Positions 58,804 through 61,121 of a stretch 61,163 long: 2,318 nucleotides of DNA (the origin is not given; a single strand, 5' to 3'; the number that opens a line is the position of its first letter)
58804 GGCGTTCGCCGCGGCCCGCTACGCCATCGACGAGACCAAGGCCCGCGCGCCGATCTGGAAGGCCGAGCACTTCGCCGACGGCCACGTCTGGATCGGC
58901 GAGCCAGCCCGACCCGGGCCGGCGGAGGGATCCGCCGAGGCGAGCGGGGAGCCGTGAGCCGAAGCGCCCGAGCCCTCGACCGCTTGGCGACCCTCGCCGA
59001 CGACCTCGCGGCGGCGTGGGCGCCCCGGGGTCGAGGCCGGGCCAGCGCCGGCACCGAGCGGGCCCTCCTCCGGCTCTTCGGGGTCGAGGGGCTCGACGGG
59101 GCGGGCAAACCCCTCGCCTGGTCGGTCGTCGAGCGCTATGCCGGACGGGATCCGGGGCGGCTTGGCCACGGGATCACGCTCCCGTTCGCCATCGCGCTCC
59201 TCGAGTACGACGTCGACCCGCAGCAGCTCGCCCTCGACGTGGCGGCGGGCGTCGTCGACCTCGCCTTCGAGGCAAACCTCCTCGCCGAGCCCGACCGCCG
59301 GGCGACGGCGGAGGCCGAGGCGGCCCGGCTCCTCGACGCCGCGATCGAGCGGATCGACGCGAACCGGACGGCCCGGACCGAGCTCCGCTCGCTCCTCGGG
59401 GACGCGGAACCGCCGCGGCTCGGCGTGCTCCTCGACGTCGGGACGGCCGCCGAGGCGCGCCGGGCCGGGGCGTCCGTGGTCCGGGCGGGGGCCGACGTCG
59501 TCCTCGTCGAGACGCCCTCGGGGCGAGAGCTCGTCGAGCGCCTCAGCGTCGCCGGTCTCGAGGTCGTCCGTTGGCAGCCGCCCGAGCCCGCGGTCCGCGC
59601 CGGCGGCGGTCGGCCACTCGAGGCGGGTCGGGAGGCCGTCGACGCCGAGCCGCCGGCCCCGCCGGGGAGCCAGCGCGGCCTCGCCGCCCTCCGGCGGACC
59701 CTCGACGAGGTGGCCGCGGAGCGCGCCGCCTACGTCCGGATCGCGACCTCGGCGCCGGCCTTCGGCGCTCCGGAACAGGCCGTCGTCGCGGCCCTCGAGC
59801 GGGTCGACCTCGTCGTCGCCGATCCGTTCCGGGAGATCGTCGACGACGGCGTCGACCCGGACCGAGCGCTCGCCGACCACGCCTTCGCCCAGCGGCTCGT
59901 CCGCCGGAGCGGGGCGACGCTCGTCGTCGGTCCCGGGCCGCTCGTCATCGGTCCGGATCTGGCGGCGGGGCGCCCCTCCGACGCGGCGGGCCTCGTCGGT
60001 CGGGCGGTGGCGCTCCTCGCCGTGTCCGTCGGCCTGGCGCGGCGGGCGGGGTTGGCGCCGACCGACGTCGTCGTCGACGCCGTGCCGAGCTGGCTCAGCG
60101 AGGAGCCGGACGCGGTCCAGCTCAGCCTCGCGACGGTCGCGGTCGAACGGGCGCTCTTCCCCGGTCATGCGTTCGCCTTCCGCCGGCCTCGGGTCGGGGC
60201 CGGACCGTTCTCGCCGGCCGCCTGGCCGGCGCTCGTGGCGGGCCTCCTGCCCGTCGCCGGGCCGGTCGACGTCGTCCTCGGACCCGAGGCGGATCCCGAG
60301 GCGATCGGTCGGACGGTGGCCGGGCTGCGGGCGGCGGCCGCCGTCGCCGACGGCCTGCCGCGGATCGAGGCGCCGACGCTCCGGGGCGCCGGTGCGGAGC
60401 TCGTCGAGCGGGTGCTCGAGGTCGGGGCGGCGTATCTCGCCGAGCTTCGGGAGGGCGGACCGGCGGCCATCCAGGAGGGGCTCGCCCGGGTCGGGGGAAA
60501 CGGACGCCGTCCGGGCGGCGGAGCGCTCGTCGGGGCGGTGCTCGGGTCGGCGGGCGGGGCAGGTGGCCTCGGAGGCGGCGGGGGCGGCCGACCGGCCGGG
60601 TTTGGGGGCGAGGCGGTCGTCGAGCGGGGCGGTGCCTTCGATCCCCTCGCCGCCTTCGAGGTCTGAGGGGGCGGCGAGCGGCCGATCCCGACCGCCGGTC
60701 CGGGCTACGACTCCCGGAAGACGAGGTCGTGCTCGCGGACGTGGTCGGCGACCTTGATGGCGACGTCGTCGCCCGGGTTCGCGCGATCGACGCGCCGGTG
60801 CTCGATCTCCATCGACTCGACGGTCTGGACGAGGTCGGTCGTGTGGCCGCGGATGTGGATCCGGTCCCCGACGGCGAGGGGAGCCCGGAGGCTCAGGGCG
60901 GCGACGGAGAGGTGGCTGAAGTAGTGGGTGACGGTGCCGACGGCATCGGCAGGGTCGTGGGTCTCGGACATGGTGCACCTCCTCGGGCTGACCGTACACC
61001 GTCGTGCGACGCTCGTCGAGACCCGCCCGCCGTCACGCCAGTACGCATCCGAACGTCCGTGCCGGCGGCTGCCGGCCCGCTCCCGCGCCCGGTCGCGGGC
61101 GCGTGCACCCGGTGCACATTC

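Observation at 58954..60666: Orphan, degenerate lysine 5,6-aminomutase alpha homolog coupled to molybdopterin synthase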

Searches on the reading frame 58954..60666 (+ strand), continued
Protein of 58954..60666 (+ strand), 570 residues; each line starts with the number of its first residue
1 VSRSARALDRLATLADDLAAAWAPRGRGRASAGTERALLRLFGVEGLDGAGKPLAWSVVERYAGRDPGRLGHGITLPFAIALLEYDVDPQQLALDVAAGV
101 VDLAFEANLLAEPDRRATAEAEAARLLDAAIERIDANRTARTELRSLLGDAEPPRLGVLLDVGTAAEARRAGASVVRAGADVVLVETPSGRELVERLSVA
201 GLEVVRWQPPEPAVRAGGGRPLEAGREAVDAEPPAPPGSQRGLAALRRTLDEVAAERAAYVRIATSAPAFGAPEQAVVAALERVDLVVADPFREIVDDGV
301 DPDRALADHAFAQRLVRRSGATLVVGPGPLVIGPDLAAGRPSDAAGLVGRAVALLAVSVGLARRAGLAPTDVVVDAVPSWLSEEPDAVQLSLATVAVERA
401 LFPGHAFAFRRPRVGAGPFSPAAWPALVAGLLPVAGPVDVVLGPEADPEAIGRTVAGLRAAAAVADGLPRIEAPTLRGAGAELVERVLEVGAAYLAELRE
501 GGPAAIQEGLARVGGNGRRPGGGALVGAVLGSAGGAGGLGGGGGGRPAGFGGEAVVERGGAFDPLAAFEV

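Call 48: search_protein_families(library=pfam, proteins=[P0139, P0158, P0170, P0178, P0196, P0250, P0261, P0229, P0131], max_evalue=0.001)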
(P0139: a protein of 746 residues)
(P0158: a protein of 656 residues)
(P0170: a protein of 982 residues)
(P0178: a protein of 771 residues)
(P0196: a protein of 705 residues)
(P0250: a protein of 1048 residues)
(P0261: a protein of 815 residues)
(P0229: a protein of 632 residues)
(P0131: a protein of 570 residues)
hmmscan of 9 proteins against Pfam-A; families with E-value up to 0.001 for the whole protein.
P0139 (746 aa): 1 family
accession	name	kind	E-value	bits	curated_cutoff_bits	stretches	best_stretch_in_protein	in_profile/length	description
PF09043.17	Lys-AminoMut_A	-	4.5e-06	25.8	25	1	63-151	18-103/508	D-Lysine 5,6-aminomutase TIM-barrel domain of alpha subunit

P0158 (656 aa): 1 family
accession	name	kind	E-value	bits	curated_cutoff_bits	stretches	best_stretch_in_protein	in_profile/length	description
PF09043.17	Lys-AminoMut_A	-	1.4e-19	70.4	25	1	10-187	8-178/508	D-Lysine 5,6-aminomutase TIM-barrel domain of alpha subunit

P0170 (982 aa): 2 families
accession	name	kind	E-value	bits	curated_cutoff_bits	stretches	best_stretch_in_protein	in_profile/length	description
PF04951.18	Peptidase_M55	-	5.1e-38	131.4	25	1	336-457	73-194/264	D-aminopeptidase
PF09043.17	Lys-AminoMut_A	-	1.9e-10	40.3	25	1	564-659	9-102/508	D-Lysine 5,6-aminomutase TIM-barrel domain of alpha subunit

P0178 (771 aa): 1 family
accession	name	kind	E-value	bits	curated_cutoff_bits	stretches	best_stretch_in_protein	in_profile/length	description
PF09043.17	Lys-AminoMut_A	-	3.8e-09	36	25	1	452-527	211-286/508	D-Lysine 5,6-aminomutase TIM-barrel domain of alpha subunit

P0196 (705 aa): 0 families

P0250 (1048 aa): 1 family
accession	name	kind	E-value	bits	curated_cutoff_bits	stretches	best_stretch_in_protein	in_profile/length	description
PF09043.17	Lys-AminoMut_A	-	2.7e-07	29.9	25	1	387-463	206-282/508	D-Lysine 5,6-aminomutase TIM-barrel domain of alpha subunit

P0261 (815 aa): 2 families
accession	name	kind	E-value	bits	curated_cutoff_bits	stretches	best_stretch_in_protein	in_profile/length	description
PF02391.22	MoaE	-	2.7e-06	27.9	23.4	1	26-93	36-102/114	MoaE protein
PF09043.17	Lys-AminoMut_A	-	0.00043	19.3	25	1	412-462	211-261/508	D-Lysine 5,6-aminomutase TIM-barrel domain of alpha subunit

P0229 (632 aa): 0 families

P0131 (570 aa): 1 family
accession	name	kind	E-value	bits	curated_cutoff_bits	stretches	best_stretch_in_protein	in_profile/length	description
PF09043.17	Lys-AminoMut_A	-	3.2e-26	92.3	25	2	2-178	9-178/508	D-Lysine 5,6-aminomutase TIM-barrel domain of alpha subunit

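Call 49: predict_structure(alignment_id=A1)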
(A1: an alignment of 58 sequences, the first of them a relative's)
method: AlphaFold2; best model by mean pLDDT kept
length: 570 residues; sequences in the alignment: 58
mean_pLDDT: 89.0   pTM: 0.90
mean pLDDT of the five models: 89.0, 87.8, 87.2, 86.7, 86.0
residues with pLDDT >= 90: 424; 70-90: 84; 50-70: 33; < 50: 29
segments of 3 or more residues with pLDDT < 50: 520-545
pLDDT, mean of each block of 10 residues (from residue 1): 92 98 96 97 95 94 93 97 98 98 97 97 97 98 97 96 94 97 92 80 79 69 55 89 96 97 95 96 97 93 96 97 96 85 95 98 98 97 95 96 97 92 92 95 87 93 89 67 95 97 87 54 39 37 55 89 88
secondary structure, 60 per line:
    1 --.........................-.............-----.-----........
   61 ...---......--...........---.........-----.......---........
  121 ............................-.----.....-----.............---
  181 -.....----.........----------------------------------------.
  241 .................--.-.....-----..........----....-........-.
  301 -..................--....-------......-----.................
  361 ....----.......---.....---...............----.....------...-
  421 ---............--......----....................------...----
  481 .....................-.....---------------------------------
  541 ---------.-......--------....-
elements in order: H3-27 E29-31 H32-41 H54-63 H67-72 H75-85 H89-97 H103-109 H113-148 E155-159 H165-177 E182-186 H191-199 H240-257 E262-266 H272-281 E286-289 H291-298 H302-319 E322-325 H333-338 H344-364 E372-375 H379-383 H387-401 E406-410 H424-435 E438-443 H448-467 H481-501 H503-507 E555-557 H566-569

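Call 51: fold_search(model_id=the predicted structure, library=pdb)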
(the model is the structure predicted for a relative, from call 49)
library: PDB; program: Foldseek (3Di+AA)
matches with E <= 10: 1032; with E <= 0.001: 13
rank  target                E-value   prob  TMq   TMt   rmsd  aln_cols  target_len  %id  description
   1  8t0v_A                1.4e-20  1.00  0.66  0.72   4.5       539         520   20  Closed state of lysine 5,6-aminomutase from Thermoanaerobacter tengcongensis (released 2024-07-03)
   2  9q1a_C                9.0e-20  1.00  0.72  0.79   4.9       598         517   20  Open state of lysine 5,6-aminomutase from Thermoanaerobacter tengcongensis (released 2025-09-03)
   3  1xrs_A                4.0e-19  1.00  0.71  0.78   5.2       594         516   18  Crystal structure of Lysine 5,6-Aminomutase in complex with PLP, cobalamin, and 5'-deoxyadenosine (released 2004-11-09)
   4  3kp0_A                1.9e-08  1.00  0.46  0.45   5.1       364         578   14  Crystal Structure of ORNITHINE 4,5 AMINOMUTASE in complex with 2,4-diaminobutyrate (DAB) (Aerobic) (released 2010-01-26)
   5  3kp1_A                3.0e-08  1.00  0.46  0.36   6.3       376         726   15  Crystal structure of ornithine 4,5 aminomutase (Resting State) (released 2010-01-26)
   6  3kow_B                3.5e-08  1.00  0.46  0.37   6.3       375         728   15  Crystal Structure of ornithine 4,5 aminomutase backsoaked complex (released 2010-01-26)
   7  3kow_A                4.0e-08  1.00  0.46  0.36   5.5       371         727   15  Crystal Structure of ornithine 4,5 aminomutase backsoaked complex (released 2010-01-26)
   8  6h9e_B                7.7e-05  1.00  0.33  0.38  10.2       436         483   12  Structure of glutamate mutase reconstituted with homo-coenzyme B12 (released 2019-08-14)
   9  1cb7_B                1.0e-04  1.00  0.36  0.41   8.1       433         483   12  GLUTAMATE MUTASE FROM CLOSTRIDIUM COCHLEARIUM RECONSTITUTED WITH METHYL-COBALAMIN (released 2000-02-28)
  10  2y0f_A                2.1e-04  1.00  0.34  0.46   5.3       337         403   14  STRUCTURE OF GCPE (IspG) FROM THERMUS THERMOPHILUS HB27 (released 2011-01-26)
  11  5n2p                  5.8e-04  1.00  0.26  0.55  14.5       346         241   11  Sulfolobus solfataricus Tryptophan Synthase A (released 2018-06-13)
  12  5voo_C                7.2e-04  1.00  0.30  0.55  10.8       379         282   15  Methionine synthase folate-binding domain with methyltetrahydrofolate from Thermus thermophilus HB8 (released 2018-01-17)
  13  8io2_C                8.6e-04  1.00  0.30  0.40  11.6       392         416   14  The Rubisco assembly intermidate of Arabidopsis thaliana Rubisco accumulation factor 1 (AtRaf1) and Rubisco large subu (released 2023-11-01)
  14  8ioj_B                1.0e-03  1.00  0.31  0.42   9.9       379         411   12  The Rubisco assembly intermidiate of Rubisco large subunit (RbcL) and Arabidopsis thaliana Rubisco accumulation factor (released 2023-11-01)
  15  9uaq_A                1.1e-03  1.00  0.29  0.47   9.0       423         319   14  CryoEM structure of GFP-like protein from Aequorea coerulescens with Trimbody (released 2026-02-11)
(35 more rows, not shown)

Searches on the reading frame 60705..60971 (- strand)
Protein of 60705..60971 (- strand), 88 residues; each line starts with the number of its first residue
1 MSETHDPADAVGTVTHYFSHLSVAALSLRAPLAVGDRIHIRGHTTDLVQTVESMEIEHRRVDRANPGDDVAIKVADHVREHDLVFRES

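Call 5: search_protein_families(library=pfam, proteins=[window:60705-60971:-], max_evalue=0.01)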
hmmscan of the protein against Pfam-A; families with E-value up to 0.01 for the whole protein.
window:60705-60971:- (88 aa): 2 families
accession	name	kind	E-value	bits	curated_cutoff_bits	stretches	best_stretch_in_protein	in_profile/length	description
PF16325.11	Peptidase_U32_C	-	0.00013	22.4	28.2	1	9-83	4-81/83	Peptidase family U32 C-terminal domain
PF03144.31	GTP_EFTU_D2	-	0.0016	19.2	30.3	1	33-75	14-59/73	Elongation factor Tu domain 2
